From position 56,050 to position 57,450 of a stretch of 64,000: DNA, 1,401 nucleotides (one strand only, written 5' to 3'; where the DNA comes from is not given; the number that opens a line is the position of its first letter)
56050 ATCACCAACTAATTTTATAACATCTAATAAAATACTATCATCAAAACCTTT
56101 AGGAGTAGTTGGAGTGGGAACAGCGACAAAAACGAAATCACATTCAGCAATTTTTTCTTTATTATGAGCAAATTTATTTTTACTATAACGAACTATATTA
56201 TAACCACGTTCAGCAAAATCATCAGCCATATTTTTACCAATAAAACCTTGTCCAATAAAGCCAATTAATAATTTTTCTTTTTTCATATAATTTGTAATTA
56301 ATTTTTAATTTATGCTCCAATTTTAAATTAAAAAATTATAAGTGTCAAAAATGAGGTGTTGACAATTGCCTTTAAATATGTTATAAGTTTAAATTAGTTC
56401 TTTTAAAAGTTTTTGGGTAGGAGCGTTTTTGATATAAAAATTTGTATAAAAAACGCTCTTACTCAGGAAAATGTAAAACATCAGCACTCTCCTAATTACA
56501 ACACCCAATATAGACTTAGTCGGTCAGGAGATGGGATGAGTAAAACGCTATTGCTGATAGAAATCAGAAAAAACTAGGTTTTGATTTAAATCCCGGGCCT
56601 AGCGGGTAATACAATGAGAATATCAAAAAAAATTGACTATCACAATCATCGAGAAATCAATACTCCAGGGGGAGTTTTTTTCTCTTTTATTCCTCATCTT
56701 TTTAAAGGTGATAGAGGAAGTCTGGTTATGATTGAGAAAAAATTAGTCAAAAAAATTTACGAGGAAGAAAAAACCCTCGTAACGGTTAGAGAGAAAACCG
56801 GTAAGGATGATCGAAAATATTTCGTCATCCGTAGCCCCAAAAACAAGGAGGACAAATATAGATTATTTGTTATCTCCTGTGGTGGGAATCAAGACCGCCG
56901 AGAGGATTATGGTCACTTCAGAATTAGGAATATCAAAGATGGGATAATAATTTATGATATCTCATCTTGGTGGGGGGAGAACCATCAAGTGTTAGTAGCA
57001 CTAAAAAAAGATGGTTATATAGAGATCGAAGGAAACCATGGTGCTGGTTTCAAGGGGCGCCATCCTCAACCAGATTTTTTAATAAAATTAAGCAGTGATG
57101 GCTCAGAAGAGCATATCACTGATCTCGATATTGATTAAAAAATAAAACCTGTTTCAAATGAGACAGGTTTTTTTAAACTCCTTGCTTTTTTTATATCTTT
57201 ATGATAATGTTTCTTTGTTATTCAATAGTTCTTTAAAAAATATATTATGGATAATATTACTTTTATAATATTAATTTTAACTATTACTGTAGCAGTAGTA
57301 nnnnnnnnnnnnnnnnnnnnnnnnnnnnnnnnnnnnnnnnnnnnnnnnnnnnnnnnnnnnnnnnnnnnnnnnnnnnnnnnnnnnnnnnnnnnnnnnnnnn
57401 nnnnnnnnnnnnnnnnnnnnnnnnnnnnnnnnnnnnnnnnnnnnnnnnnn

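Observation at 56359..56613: Consensus promoter driving a roughly 220-nt structured, GC-enriched leader (or sRNA) ahead of an ORFan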

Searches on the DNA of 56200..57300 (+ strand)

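Call 4: search_rna_families(source=window, start=56200, end=57300, threshold=evalue, max_evalue=10, show_alignments=3)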
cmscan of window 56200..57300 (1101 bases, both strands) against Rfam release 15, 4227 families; matches with E-value up to 10: 29.
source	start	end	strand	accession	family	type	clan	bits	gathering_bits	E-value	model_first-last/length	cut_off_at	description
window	56411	56468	+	RF01061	mir-548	Gene; miRNA;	-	28.6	90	0.0042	1-84/84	no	mir-548 microRNA precursor family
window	56401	56478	+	RF00906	MIR1120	Gene; miRNA;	-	26.4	86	0.01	1-87/87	no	MIR1120/MIR1122 microRNA precursor family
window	56410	56469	+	RF00961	mir-581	Gene; miRNA;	-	24.7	100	0.032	1-89/89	no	mir-581 microRNA precursor family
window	57091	57176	+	RF02617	SSRC10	Gene; sRNA;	-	24.6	56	0.038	1-113/113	no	Streptococcus sRNA 10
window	57071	57178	+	RF00515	PyrR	Cis-reg;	-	24.5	54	0.75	1-115/115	no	PyrR binding site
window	56406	56475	+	RF01898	mir-363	Gene; miRNA;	CL00110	24.1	58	0.0083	1-80/80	no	mir-363 microRNA precursor family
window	56389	56605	+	RF02112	DLG2-AS1_1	Gene; lncRNA;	-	23.3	80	9.7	1-215/215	no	DLG2 antisense RNA 1 conserved region 1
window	57140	57181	+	RF02433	SpF36_sRNA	Gene; sRNA;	-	23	48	1.7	1-51/51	no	Streptococcus sRNA SpF36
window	56680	56812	+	RF03096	RAGATH-19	Gene; sRNA;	-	21.8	85.6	0.84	1-141/141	no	RAGATH-19 RNA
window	56398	56481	-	RF00906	MIR1120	Gene; miRNA;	-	21.6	86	0.21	1-87/87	no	MIR1120/MIR1122 microRNA precursor family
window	57101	57177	+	RF00506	Thr_leader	Cis-reg; leader;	-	21.1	55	0.29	1-118/118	no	Threonine operon leader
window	56404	56475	-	RF03926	MIR1435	Gene; miRNA;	-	20.1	94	4.1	1-186/186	no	MIR1435 microRNA precursor family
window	56724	56804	+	RF04345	Plastid-rps12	Cis-reg;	-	20.1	78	8.3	1-97/97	no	Plastid-rps12 3UTR RNA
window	56404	56475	+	RF04134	MIR7504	Gene; miRNA;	-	19.9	83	1.7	1-124/124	no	MIR7504 microRNA precursor family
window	56368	56430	+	RF02580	tsr31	Gene; sRNA;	-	19.6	50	2.7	1-70/70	no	S. aureus tsr31 small RNA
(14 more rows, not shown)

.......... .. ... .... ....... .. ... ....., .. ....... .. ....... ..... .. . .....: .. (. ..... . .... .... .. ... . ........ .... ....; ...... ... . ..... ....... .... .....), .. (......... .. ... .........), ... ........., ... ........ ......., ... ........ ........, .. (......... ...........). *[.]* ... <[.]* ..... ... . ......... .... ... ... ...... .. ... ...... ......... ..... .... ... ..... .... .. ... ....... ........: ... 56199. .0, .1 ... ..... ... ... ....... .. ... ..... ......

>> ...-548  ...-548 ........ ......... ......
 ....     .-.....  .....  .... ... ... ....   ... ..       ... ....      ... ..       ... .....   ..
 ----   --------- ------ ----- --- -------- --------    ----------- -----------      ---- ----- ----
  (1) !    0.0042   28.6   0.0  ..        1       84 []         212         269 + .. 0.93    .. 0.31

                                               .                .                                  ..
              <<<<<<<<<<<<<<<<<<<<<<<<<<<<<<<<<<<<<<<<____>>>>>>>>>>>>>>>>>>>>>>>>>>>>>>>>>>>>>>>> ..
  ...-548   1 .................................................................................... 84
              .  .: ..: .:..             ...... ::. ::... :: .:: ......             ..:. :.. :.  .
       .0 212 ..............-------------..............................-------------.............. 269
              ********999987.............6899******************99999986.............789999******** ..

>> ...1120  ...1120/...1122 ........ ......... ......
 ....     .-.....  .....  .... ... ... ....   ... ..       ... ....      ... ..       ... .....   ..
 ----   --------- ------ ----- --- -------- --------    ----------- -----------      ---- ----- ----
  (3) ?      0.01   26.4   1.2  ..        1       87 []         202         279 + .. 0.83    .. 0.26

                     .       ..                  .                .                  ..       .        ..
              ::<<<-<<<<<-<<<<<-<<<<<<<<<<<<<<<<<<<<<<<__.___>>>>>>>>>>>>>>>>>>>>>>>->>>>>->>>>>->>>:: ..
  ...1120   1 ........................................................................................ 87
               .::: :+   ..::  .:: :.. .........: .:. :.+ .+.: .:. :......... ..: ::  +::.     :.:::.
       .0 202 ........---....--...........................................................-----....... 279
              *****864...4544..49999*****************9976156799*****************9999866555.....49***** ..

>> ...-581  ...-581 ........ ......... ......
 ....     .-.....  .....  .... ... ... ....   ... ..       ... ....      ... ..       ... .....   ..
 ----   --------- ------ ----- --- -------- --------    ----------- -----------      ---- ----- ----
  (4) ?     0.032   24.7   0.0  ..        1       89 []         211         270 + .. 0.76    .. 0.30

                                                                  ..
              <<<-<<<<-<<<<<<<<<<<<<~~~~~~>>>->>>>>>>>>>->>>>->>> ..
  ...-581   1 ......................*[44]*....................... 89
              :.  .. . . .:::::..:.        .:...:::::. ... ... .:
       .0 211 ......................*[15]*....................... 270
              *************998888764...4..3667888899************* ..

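Call 53: search_rna_families(sources=[L010, L013, L016, L025, L026, L029, L030, L031, L032, L033, L034, L038, L039, L040, L017, L005], threshold=gathering)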
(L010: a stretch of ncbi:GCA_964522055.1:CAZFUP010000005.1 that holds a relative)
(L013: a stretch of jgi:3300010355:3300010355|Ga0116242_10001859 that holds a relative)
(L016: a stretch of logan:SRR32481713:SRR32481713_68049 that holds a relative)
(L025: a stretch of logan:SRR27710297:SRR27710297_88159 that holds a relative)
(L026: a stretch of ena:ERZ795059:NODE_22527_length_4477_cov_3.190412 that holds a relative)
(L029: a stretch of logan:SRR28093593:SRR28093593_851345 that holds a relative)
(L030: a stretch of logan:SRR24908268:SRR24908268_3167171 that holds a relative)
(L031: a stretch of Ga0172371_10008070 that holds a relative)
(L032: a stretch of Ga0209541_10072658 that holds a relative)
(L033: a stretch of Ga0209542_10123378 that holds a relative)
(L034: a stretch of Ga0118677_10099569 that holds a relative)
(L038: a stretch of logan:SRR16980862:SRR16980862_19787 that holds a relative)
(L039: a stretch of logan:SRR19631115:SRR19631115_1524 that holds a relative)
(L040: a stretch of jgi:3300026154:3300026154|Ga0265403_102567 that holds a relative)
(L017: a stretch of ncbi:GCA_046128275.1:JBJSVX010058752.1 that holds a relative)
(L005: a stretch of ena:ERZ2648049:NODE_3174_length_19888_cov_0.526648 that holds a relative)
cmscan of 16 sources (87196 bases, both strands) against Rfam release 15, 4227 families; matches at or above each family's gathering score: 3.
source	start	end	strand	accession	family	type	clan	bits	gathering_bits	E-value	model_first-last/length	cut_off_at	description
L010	5226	5299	-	RF00005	tRNA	Gene; tRNA;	CL00001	70.7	29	2.8e-13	1-71/71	no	tRNA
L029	1141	1228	+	RF00005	tRNA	Gene; tRNA;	CL00001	57.4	29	1.2e-09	1-71/71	no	tRNA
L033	1135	1169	+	RF02914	DUF805b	Cis-reg;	CL00115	47.8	35.6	2.2e-10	1-35/35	no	DUF805b RNA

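Call 55: search_rna_families(source=L010, start=3560, end=4020, threshold=evalue, max_evalue=1, show_alignments=2)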
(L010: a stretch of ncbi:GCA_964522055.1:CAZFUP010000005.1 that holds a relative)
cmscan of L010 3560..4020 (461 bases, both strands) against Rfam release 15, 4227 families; matches with E-value up to 1: 9.
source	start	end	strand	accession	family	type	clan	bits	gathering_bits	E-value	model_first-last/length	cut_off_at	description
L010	3717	3771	+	RF00008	Hammerhead_3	Gene; ribozyme;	CL00010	40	48.5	2.5e-07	1-54/54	no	Hammerhead ribozyme (type III)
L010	3791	3864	+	RF00906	MIR1120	Gene; miRNA;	-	34.6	86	2.5e-05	1-87/87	no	MIR1120/MIR1122 microRNA precursor family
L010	3805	3849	-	RF00906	MIR1120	Gene; miRNA;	-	25.6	86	0.007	22-66/87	no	MIR1120/MIR1122 microRNA precursor family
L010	3795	3859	+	RF03664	MIR6288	Gene; miRNA;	-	22.1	74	0.063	1-92/92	no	MIR6288 microRNA precursor family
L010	3795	3859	+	RF04128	MIR8562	Gene; miRNA;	-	21.2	211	0.1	1-242/242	no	MIR8562 microRNA precursor family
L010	3792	3871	+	RF03741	mir-325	Gene; miRNA;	-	20.9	89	0.14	1-98/98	no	mir-325 microRNA precursor family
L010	3789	3869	+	RF00708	mir-450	Gene; miRNA;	-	20.8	60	0.62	1-78/78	no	mir-450 microRNA precursor family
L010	3798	3856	+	RF00961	mir-581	Gene; miRNA;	-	20.2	100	0.22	1-89/89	no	mir-581 microRNA precursor family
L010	3802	3852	-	RF03940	MIR9563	Gene; miRNA;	-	18.2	90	0.96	1-127/127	no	MIR9563 microRNA precursor family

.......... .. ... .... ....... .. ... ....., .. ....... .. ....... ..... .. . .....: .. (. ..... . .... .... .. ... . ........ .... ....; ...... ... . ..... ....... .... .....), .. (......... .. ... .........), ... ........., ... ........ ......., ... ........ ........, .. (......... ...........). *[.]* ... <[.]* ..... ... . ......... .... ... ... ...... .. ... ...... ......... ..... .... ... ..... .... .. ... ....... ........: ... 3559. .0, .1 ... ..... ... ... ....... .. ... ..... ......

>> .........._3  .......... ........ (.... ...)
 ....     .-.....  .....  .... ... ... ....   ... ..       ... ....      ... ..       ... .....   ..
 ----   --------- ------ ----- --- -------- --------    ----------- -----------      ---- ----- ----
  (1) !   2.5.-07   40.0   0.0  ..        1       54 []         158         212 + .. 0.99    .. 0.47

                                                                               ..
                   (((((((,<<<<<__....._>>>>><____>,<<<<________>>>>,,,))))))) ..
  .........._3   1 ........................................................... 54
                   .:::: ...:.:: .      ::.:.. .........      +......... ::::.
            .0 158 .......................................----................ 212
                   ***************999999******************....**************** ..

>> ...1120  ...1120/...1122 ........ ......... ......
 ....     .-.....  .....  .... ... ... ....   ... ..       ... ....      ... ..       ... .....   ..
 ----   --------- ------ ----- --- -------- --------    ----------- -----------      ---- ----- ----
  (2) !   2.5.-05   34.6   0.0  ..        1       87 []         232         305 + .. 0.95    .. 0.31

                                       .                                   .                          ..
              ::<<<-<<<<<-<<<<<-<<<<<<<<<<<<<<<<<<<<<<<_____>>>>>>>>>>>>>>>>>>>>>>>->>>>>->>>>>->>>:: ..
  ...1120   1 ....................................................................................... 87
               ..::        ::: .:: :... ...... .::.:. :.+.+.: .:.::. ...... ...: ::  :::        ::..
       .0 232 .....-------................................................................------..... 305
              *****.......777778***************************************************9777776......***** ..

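Call 56: search_rna_families(source=L025, start=700, end=2100, threshold=evalue, max_evalue=1, show_alignments=2)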
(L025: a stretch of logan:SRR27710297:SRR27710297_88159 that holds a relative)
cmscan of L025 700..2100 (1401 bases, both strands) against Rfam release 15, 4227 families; matches with E-value up to 1: 17.
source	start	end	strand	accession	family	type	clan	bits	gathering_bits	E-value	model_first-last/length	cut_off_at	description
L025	1023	1077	+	RF00008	Hammerhead_3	Gene; ribozyme;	CL00010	42.9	48.5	1.1e-07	1-54/54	no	Hammerhead ribozyme (type III)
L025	1069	1182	+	RF02319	TtnuHACA12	Gene; snRNA; snoRNA; HACA-box;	-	30.7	80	0.04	1-131/131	no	Tetrahymena snoRNA TtnuHACA12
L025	1128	1317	+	RF01892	TUG1_4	Gene; lncRNA;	-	30.6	100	0.14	1-180/180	no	Taurine upregulated gene 1 conserved region 4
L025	1870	1985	+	RF02629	RmaA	Gene; sRNA;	-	28.3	57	0.019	1-113/113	no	Regulator of motility and amylovoran A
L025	1081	1211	+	RF00394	SNORA4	Gene; snRNA; snoRNA; HACA-box;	CL00023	26.5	56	0.21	1-141/141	no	Small nucleolar RNA SNORA4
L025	1875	1931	+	RF01061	mir-548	Gene; miRNA;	-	26.2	90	0.023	1-84/84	no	mir-548 microRNA precursor family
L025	1082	1132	+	RF04230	mir-9261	Gene; miRNA;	-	24.9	86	0.029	17-74/92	no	mir-9261 microRNA precursor family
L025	1873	1935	+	RF03338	MIR4416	Gene; miRNA;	-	24.7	70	0.013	1-147/147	no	MIR4416 microRNA precursor family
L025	1728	1923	+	RF02590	Spy1186876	Gene; sRNA;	-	24.5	208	0.0064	1-243/243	no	S. pyogenes small RNA 1186876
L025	1082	1132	-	RF03743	MIR7696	Gene; miRNA;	-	23.5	83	0.13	1-88/88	no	MIR7696 microRNA precursor family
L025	1082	1132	-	RF04230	mir-9261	Gene; miRNA;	-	22.9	86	0.1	17-74/92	no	mir-9261 microRNA precursor family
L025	1081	1135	+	RF04127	MIR8007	Gene; miRNA;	-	21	195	0.27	1-226/226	no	MIR8007 microRNA precursor family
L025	1874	1935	+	RF03550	mir-31_2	Gene; miRNA;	-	20.4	97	0.57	1-83/83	no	mir-31_2 microRNA precursor family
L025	1080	1134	+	RF00885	MIR821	Gene; miRNA;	-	20.2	249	0.43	102-174/275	no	MIR821 microRNA precursor family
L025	1851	1977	+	RF01669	P14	Gene; sRNA;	-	18.2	45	0.97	1-146/146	no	Pseudomonas sRNA P14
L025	1042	1174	-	RF00015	U4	Gene; snRNA; splicing;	CL00007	16.3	46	0.59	1-138/138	no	U4 spliceosomal RNA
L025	1935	2080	-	RF02189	ST7-OT4_3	Gene; lncRNA;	-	15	50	0.94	163-302/302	no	ST7 overlapping transcript 4 conserved region 3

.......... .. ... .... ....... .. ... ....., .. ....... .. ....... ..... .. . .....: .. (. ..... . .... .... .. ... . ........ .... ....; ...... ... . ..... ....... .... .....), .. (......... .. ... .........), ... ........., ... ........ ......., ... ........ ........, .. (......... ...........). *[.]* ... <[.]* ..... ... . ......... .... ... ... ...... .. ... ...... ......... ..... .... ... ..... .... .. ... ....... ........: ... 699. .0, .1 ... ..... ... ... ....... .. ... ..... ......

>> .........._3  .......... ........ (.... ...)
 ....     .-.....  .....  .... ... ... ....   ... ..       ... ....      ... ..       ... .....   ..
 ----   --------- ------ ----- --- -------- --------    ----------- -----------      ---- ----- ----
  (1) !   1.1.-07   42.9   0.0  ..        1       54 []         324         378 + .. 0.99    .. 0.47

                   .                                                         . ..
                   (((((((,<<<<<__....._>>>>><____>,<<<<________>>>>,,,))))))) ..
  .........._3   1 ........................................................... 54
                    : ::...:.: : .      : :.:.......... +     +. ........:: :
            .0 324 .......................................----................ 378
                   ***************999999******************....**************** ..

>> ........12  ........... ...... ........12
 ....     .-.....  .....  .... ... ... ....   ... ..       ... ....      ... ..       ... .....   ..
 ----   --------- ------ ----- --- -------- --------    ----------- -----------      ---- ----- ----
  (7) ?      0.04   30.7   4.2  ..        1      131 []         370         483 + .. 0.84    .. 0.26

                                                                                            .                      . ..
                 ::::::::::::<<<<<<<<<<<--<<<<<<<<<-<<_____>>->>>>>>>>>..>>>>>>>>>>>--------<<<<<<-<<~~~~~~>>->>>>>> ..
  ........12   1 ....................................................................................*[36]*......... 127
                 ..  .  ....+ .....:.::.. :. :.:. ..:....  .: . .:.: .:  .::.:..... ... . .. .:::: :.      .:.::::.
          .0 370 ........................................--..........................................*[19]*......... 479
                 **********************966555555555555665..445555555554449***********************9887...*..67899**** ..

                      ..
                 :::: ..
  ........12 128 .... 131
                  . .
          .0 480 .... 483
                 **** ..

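Call 62: build_rna_model(alignment_id=A6, structure=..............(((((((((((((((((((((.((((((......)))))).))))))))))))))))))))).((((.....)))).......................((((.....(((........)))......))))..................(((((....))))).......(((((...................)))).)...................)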
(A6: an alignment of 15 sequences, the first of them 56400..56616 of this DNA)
Model R1 built from alignment A6 (15 sequences, 234 columns); structure: as given.
model positions 218; base pairs 48; branch points 4; effective number of sequences 2.42; information 0.59 bits per position. Calibrated on 0.2 Mb of random sequence (short: E-values are rough).
structure used (alignment columns):
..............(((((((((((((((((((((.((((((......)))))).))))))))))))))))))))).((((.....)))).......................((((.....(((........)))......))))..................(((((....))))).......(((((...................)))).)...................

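Call 63: search_with_rna_model(model_id=R1, sources=[window, L003, L005, L010, L013, L016, L017, L023, L025, L026, L029, L030, L031, L032, L033, L034, L038, L039, L040, L019, L020, L022, L024], max_evalue=1, make_alignment=true)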
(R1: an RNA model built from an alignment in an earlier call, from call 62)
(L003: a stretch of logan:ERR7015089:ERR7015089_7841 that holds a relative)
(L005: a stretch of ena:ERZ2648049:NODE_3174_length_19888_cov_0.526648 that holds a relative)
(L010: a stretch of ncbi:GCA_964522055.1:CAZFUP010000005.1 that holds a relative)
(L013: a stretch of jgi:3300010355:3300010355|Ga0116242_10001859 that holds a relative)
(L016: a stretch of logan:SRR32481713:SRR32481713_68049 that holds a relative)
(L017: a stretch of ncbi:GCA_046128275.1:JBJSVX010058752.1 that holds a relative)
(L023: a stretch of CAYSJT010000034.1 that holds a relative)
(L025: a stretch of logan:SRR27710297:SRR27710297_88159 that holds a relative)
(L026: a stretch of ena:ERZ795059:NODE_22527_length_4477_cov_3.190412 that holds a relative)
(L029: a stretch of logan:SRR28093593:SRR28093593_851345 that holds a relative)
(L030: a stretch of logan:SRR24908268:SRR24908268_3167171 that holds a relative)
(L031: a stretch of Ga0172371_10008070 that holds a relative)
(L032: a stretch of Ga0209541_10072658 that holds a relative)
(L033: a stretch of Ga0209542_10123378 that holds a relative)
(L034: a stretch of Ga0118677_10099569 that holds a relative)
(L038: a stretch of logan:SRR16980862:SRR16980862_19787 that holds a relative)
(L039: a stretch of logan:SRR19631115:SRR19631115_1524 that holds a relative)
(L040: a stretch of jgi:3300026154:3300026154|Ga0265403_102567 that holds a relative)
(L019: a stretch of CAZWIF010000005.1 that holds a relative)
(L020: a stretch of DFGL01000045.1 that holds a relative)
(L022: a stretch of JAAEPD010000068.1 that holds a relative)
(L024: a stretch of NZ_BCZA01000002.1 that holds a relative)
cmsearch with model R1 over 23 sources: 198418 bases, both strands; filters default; matches with E-value up to 1: 29.
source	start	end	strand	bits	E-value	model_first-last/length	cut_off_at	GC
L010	3787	4003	+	241.7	1.1e-68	1-218/218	no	0.39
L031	2787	3003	+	234.9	1.1e-66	1-218/218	no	0.38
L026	570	787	+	232.4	5.6e-66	1-218/218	no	0.39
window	56399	56616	+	228.6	7.6e-65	1-218/218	no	0.35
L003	4786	5003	+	228.2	9.5e-65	1-218/218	no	0.35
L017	3754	3972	+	226.1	4.1e-64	1-218/218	no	0.35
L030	156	373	+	217.3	1.5e-61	1-218/218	no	0.37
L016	2068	2281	+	212.8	3.2e-60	1-218/218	no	0.39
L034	601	821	+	212.5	3.7e-60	1-218/218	no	0.39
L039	41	256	+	211.3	8.7e-60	1-218/218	no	0.38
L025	1863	2079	+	189.9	1.6e-53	1-218/218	no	0.35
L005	4838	5003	+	152.2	1.6e-42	1-218/218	no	0.38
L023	4375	4592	+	138.7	1.5e-38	1-218/218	no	0.53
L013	3786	4003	+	136.9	4.9e-38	1-218/218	no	0.53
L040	3813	4036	+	132.9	7.5e-37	1-218/218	no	0.55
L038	4758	4980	+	131.1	2.5e-36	1-218/218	no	0.55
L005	3773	3874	+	44.1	6.6e-11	1-218/218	no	0.3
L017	3697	3835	-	41.6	3.7e-10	1-218/218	no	0.29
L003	4785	4856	-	37.6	5.5e-09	12-83/218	no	0.28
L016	2019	2148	-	29.3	1.5e-06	1-218/218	no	0.33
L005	3772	3842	-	28.8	2e-06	12-83/218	no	0.27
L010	3802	3852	-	27.7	4.3e-06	16-67/218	no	0.27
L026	586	636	-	24.5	3.7e-05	16-67/218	no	0.31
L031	2710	2867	-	24.1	4.9e-05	1-218/218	no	0.37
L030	81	237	-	22.7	0.00012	1-218/218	no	0.34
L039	1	122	-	22.1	0.00019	1-111/218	3'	0.33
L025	1881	1925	-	15.3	0.018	19-64/218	no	0.4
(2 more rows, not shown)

Alignment A7: 29 matches aligned to the model, 346 columns, each read 5' to 3' on its own strand. Consensus structure (alignment columns), stored with it:
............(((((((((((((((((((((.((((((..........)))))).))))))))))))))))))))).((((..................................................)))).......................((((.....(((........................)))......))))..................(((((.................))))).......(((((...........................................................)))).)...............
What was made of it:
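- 56399..56616 (+): Full extent of the covariance-model match; it is the only full-length copy in the window. Model R1 scores 228.6 bits, E 7.6e-65 (call 63).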
